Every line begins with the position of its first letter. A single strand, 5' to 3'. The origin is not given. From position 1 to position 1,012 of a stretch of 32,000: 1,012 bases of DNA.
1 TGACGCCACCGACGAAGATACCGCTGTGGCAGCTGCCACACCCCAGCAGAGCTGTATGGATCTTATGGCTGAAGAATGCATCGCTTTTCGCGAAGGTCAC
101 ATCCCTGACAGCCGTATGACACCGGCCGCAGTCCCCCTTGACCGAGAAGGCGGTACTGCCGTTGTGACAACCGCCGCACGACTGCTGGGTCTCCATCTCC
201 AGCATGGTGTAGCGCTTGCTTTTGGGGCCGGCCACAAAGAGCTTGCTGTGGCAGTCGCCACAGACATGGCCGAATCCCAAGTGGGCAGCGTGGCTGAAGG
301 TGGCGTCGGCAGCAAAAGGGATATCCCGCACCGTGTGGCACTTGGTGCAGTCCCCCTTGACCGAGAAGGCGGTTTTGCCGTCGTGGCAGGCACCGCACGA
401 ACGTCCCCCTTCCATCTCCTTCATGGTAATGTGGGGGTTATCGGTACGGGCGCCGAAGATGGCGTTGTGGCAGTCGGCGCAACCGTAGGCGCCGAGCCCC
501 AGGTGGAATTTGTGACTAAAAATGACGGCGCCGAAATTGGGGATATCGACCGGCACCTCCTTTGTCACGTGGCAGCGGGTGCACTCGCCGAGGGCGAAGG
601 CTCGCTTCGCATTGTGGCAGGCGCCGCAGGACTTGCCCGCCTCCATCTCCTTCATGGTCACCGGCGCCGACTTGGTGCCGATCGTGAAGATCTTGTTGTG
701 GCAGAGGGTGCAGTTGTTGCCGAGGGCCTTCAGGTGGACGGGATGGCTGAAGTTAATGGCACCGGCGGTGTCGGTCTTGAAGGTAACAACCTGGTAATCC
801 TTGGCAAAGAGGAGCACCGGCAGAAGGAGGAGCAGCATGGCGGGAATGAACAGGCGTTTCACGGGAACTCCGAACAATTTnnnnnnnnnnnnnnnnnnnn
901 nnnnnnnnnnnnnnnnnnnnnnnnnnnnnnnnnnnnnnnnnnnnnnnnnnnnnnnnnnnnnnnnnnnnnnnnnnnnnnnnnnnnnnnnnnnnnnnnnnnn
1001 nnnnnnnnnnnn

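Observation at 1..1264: Poly-c7 multihaem cytochrome sits 18 nt behind the last CheY and is missing from the ORF track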

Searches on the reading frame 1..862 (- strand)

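Call 5: search_protein_families(library=pfam, proteins=[window:1-862:-], max_evalue=0.001)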
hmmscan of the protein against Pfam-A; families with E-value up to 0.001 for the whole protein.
window:1-862:- (287 aa): 4 families
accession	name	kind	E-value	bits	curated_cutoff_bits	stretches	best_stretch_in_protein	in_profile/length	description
PF14522.11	Cytochrome_C7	-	8.4e-63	208.6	24.8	3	113-177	1-67/67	Cytochrome c7 and related cytochrome c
PF02085.21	Cytochrom_CIII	-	4.5e-12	46.7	22.9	0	66-134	19-84/101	Class III cytochrome C family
PF14537.11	Cytochrom_c3_2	-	7.8e-09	36.3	25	1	225-280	5-65/79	Cytochrome c3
PF09699.15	Paired_CXXCH_1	-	3.6e-07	30.2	20.6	0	127-163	8-39/41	Doubled CXXCH motif (Paired_CXXCH_1)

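Call 7: find_homologous_proteins(query=window:1-862:-)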
Query window:1-862:- (287 aa): 1039 proteins with E <= 0.001 among 2499 candidates; the best 120 are listed.
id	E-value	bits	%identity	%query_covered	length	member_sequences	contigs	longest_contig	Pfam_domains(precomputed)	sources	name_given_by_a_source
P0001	2.4e-172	590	43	97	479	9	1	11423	PF14537.12,PF02085.22,PF00684.26,PF14522.12,PF22113.2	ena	-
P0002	9.0e-167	572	42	99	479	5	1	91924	PF14537.12,PF02085.22,PF14522.12,PF22113.2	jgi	-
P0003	2.8e-148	511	48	87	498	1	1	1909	PF14537.12,PF02085.22,PF14522.12,PF22113.2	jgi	jgi:c(7)-type cytochrome triheme protein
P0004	6.7e-129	447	46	94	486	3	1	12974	PF09699.16,PF14537.12,PF22678.2,PF02085.22,PF14522.12,PF22113.2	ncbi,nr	ncbi:MAG: cytochrome c3 family protein [Desulfuromonadales bacterium]|nr:cytochrome c3 family protei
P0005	2.2e-117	410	42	98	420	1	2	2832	PF09699.16,PF14537.12,PF02085.22,PF14522.12,PF22113.2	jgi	jgi:c(7)-type cytochrome triheme protein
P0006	1.3e-115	404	44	100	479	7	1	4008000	PF14537.12,PF02085.22,PF14522.12,PF22113.2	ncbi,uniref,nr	ncbi:cytochrome c3 family protein [Pelobacter propionicus]|uniref:Cytochrome c family protein n=1 Ta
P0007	5.7e-115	402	41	91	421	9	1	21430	PF14537.12,PF02085.22,PF14522.12,PF22113.2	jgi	jgi:c(7)-type cytochrome triheme protein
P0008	9.8e-114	398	42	99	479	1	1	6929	PF14537.12,PF02085.22,PF14522.12,PF22113.2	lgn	-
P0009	1.8e-113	397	42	92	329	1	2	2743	PF14537.12,PF02085.22,PF00684.26,PF14522.12,PF22113.2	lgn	-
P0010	7.6e-112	391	42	98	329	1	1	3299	PF09699.16,PF14537.12,PF02085.22,PF00684.26,PF14522.12,PF22113.2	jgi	jgi:c(7)-type cytochrome triheme protein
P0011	3.4e-111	389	41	100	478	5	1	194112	PF14537.12,PF00684.26,PF14522.12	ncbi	-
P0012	5.4e-109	382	45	91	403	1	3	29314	PF14537.12,PF02085.22,PF00684.26,PF14522.12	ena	-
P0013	8.8e-109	381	41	98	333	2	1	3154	PF14537.12,PF02085.22,PF00684.26,PF14522.12,PF22113.2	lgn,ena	-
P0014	1.6e-108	380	41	98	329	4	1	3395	PF09699.16,PF14537.12,PF02085.22,PF14522.12,PF22113.2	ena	-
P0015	2.2e-108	380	40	98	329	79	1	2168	PF09699.16,PF14537.12,PF02085.22,PF00684.26,PF14522.12,PF22113.2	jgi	jgi:c(7)-type cytochrome triheme protein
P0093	1.3e-82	295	50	79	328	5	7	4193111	PF09699.16,PF14537.12,PF14522.12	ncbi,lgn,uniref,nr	ncbi:cytochrome c [Geotalea uraniireducens]|uniref:Cytochrome c n=1 Tax=Geotalea uraniireducens TaxI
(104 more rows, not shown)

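Call 47: search_solved_structures(query=window:1-862:-, max_evalue=0.001, show_alignments=1)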
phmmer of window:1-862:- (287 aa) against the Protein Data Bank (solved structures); distinct sequences matched with E-value up to 0.001: 5.
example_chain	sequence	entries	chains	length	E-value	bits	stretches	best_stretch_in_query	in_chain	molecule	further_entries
3ov0_A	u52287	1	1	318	9.9e-70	238.2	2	24-275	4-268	Cytochrome c family protein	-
3oue_A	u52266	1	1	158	2.9e-35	125.1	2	184-275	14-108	Cytochrome c family protein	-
3ouq_A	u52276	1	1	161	9.9e-34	120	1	23-177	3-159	Cytochrome c family protein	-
1rwj_A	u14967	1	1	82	1.3e-18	70.5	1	183-250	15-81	Cytochrome c family protein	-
8k9e_A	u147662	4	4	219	1.8e-06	30.6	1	3-135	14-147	Cytochrome c7-like domain-containing protein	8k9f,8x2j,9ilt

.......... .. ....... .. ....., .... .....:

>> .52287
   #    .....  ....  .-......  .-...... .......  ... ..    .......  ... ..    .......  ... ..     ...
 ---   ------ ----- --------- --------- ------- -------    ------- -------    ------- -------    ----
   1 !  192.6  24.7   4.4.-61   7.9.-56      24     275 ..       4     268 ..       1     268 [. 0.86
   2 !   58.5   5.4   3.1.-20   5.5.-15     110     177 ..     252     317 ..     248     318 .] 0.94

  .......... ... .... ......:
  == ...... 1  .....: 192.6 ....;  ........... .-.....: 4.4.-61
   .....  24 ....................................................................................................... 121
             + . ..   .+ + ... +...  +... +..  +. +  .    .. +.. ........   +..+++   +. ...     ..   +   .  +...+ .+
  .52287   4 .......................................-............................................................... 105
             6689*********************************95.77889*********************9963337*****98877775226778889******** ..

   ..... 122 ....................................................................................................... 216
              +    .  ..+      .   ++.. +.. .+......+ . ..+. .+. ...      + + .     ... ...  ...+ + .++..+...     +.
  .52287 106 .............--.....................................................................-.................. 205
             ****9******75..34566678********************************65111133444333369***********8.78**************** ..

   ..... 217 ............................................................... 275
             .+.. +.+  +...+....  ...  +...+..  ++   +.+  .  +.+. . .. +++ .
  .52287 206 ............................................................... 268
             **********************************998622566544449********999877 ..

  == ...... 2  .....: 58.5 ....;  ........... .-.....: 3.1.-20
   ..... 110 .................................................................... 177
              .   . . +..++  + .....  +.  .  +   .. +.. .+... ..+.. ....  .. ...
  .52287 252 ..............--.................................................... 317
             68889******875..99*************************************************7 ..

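Call 48: find_encoding_contigs(protein=P0006, flank=6000, max_places=1)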
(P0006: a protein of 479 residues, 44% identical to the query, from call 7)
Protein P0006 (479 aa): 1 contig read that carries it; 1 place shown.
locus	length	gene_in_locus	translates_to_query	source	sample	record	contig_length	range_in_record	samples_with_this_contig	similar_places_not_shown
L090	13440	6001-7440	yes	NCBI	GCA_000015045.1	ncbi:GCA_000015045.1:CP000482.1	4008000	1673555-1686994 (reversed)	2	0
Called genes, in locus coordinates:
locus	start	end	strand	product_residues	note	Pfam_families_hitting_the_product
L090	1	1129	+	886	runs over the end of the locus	PF00133:tRNA-synt_1, PF01406:tRNA-synt_1e (faint), PF09334:tRNA-synt_1g, PF13603:tRNA-synt_1_2 (weak), PF09334:tRNA-synt_1g, PF08264:Anticodon_1, PF10458:Val_tRNA-synt_C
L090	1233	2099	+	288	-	PF01513:NAD_kinase, PF20143:NAD_kinase_C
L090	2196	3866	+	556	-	PF02463:SMC_N, PF13476:AAA_23, PF13304:AAA_21 (faint)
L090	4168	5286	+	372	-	PF22113:Mtrc-MtrF_II-IV_dom (faint), PF14522:Cytochrome_C7 (faint), PF14537:Cytochrom_c3_2 (faint), PF22678:Cytochrom_c_NrfB-like (faint), PF09699:Paired_CXXCH_1 (weak)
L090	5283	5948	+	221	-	PF01292:Ni_hydr_CYTB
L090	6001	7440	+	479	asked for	PF02085:Cytochrom_CIII (faint), PF22113:Mtrc-MtrF_II-IV_dom (faint), PF14522:Cytochrome_C7, PF14537:Cytochrom_c3_2 (faint), PF14522:Cytochrome_C7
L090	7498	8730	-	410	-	PF00817:IMS, PF21999:IMS_HHH_1 (weak), PF11799:IMS_C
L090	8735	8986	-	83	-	-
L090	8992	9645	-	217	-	PF01726:LexA_DNA_bind, PF12802:MarR_2 (weak), PF00717:Peptidase_S24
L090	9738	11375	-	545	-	PF02776:TPP_enzyme_N, PF00205:TPP_enzyme_M, PF02775:TPP_enzyme_C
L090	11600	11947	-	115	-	-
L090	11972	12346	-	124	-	-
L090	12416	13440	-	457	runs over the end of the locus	PF13546:DDE_5, PF01609:DDE_Tnp_1, PF04693:DDE_Tnp_2 (faint)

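Call 49: find_encoding_contigs(protein=P0011, flank=6000, max_places=1)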
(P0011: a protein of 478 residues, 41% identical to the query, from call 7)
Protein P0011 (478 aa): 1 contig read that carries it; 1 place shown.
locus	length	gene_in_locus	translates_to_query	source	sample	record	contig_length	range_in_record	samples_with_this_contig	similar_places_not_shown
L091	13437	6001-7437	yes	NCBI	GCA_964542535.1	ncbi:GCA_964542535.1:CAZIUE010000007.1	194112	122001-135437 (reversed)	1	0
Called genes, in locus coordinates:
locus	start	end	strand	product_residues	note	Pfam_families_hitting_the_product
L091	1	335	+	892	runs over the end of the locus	PF00133:tRNA-synt_1, PF01406:tRNA-synt_1e (faint), PF09334:tRNA-synt_1g (weak), PF13603:tRNA-synt_1_2 (weak), PF09334:tRNA-synt_1g (weak), PF08264:Anticodon_1, PF10458:Val_tRNA-synt_C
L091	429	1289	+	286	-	PF01513:NAD_kinase, PF20143:NAD_kinase_C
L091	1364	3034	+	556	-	PF02463:SMC_N, PF13476:AAA_23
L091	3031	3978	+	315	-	PF04463:2-thiour_desulf, PF08349:DUF1722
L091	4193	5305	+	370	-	PF14522:Cytochrome_C7 (faint), PF14537:Cytochrom_c3_2 (faint), PF22113:Mtrc-MtrF_II-IV_dom (faint), PF09699:Paired_CXXCH_1 (weak)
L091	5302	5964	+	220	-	PF01292:Ni_hydr_CYTB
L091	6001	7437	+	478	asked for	PF00684:DnaJ_CXXCXGXG (faint), PF14522:Cytochrome_C7, PF14537:Cytochrom_c3_2 (faint), PF14522:Cytochrome_C7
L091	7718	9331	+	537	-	PF00989:PAS, PF08448:PAS_4, PF13426:PAS_9 (faint), PF00990:GGDEF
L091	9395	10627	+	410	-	PF00817:IMS, PF11798:IMS_HHH (weak), PF21999:IMS_HHH_1 (weak), PF11799:IMS_C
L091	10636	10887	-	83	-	-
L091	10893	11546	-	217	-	PF01726:LexA_DNA_bind, PF00717:Peptidase_S24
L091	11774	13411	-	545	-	PF02776:TPP_enzyme_N, PF00205:TPP_enzyme_M, PF02775:TPP_enzyme_C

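Call 50: find_encoding_contigs(protein=P0093, flank=6000, max_places=1)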
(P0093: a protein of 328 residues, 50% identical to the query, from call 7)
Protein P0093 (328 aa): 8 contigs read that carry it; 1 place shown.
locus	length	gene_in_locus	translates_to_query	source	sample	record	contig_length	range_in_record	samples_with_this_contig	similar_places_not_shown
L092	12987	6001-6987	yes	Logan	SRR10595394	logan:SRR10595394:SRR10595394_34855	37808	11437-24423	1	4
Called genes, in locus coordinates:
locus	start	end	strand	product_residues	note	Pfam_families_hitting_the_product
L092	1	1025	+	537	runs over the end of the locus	PF00672:HAMP, PF00512:HisKA, PF02518:HATPase_c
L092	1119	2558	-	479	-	PF00072:Response_reg, PF00158:Sigma54_activat, PF14532:Sigma54_activ_2, PF00004:AAA (weak), PF07724:AAA_2 (weak), PF07728:AAA_5, PF25601:AAA_lid_14, PF02954:HTH_8 (weak)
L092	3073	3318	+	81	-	-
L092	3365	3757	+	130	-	PF00072:Response_reg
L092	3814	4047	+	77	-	-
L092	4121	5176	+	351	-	PF14522:Cytochrome_C7 (faint), PF22678:Cytochrom_c_NrfB-like (faint), PF22113:Mtrc-MtrF_II-IV_dom (weak), PF09699:Paired_CXXCH_1 (weak), PF14537:Cytochrom_c3_2 (weak)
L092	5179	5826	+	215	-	PF01292:Ni_hydr_CYTB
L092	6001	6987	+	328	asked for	PF14522:Cytochrome_C7, PF14537:Cytochrom_c3_2 (faint), PF09699:Paired_CXXCH_1 (faint), PF14522:Cytochrome_C7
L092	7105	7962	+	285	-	PF00672:HAMP (weak)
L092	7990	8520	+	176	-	-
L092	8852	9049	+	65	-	PF02597:ThiS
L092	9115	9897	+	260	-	PF05690:ThiG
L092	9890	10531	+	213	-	PF02581:TMP-TENI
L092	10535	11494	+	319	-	PF04055:Radical_SAM, PF16199:Radical_SAM_C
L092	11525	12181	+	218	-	PF01557:FAA_hydrolase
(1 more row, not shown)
